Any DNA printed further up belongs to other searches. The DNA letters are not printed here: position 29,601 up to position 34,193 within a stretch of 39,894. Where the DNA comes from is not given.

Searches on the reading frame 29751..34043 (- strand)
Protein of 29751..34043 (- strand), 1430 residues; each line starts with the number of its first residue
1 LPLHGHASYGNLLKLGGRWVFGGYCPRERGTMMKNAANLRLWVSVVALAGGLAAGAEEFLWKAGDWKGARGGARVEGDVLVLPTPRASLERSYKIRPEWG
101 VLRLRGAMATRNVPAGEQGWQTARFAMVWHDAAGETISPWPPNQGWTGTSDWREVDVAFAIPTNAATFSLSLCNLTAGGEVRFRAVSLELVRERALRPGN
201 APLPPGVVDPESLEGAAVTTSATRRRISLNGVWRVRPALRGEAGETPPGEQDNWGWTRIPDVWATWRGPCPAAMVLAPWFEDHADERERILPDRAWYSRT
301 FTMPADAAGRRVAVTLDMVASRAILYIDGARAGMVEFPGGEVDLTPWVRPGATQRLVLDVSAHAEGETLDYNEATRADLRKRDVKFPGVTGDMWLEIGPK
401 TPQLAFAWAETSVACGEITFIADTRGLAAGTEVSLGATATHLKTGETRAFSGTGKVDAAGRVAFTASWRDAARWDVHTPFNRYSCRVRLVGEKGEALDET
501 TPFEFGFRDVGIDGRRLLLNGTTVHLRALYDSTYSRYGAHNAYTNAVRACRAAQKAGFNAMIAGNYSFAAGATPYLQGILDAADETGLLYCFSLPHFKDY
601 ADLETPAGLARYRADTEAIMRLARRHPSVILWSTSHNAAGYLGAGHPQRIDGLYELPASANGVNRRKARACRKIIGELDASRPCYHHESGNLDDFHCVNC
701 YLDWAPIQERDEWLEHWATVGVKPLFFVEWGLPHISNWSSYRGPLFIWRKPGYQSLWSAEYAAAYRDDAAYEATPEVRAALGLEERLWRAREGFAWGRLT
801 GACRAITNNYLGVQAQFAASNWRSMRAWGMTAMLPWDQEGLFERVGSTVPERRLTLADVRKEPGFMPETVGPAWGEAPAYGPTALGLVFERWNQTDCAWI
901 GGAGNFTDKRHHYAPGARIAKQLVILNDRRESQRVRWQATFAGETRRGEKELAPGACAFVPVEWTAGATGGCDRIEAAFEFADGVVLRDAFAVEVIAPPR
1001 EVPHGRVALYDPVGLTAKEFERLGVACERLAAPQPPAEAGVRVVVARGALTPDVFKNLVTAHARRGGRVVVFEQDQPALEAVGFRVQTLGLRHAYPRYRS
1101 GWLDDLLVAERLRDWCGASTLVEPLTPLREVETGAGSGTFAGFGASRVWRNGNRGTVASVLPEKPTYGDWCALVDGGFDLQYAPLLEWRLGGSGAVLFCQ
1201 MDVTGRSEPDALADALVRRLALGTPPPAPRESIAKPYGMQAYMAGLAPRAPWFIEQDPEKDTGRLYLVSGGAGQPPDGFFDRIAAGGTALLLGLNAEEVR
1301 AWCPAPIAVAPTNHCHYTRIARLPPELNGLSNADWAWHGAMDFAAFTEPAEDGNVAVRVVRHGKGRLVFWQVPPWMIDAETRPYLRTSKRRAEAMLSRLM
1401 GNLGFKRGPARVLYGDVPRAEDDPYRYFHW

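Call 63: search_protein_families(library=pfam, proteins=[window:29751-34043:-], max_evalue=0.001)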
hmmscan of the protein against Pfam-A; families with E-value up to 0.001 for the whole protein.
window:29751-34043:- (1430 aa): 2 families
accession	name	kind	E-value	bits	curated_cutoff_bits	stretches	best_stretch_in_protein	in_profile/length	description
PF02836.23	Glyco_hydro_2_C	-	0.00038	20.1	21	1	616-763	114-244/302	Glycosyl hydrolases family 2, TIM barrel domain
PF02837.24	Glyco_hydro_2_N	-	0.0004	20.8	28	1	294-369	66-142/169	Glycosyl hydrolases family 2, sugar binding domain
